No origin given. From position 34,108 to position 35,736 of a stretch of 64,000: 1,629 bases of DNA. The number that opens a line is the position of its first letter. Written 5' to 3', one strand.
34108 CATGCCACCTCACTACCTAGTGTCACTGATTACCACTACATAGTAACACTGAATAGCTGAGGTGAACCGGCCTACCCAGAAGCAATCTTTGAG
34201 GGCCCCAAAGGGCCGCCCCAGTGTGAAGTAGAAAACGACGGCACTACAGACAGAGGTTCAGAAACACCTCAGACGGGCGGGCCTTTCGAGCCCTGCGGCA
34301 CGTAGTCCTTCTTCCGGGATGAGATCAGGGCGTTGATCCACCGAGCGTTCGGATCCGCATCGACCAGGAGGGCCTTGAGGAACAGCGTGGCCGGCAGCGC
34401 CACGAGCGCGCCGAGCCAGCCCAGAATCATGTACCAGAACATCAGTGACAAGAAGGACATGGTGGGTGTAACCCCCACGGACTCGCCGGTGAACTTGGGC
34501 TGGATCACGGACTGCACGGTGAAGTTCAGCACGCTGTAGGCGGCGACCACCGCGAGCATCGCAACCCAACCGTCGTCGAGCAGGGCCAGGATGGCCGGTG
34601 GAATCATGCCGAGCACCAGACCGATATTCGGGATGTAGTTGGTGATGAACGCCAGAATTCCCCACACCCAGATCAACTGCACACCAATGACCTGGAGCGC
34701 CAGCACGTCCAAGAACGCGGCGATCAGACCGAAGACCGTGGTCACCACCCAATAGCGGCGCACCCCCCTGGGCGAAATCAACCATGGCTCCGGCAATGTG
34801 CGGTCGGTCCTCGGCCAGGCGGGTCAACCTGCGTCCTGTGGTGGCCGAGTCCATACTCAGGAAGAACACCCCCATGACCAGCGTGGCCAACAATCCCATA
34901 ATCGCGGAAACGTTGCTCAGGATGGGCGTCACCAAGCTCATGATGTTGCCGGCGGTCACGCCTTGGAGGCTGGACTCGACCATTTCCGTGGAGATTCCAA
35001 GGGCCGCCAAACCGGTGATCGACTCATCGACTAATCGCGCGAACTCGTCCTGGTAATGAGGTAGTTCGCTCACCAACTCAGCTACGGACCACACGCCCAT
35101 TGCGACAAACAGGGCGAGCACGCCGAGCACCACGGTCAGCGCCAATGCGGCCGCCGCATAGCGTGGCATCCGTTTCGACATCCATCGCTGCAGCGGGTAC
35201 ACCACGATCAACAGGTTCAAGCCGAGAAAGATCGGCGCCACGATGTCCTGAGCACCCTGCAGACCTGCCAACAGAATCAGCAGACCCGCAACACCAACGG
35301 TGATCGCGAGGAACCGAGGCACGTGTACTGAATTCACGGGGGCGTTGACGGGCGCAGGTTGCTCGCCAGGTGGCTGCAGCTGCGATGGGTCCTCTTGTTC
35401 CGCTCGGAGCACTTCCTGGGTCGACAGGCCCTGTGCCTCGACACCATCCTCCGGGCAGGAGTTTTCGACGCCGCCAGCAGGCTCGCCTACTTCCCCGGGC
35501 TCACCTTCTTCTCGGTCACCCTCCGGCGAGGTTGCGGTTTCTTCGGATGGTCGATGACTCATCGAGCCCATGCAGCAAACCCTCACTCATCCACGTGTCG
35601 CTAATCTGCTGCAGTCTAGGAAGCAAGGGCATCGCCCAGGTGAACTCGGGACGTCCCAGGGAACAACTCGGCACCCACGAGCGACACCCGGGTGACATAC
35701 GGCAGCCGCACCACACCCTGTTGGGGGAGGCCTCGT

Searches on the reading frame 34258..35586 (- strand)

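Call 77: search_protein_families(library=pfam, proteins=[window:34258-35586:-], max_evalue=0.001)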
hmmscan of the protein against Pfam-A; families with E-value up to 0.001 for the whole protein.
window:34258-35586:- (442 aa): 1 family
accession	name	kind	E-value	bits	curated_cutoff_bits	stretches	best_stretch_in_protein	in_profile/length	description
PF01594.21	AI-2E_transport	-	2.8e-11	43.6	34.3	1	102-244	8-159/327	AI-2E family transporter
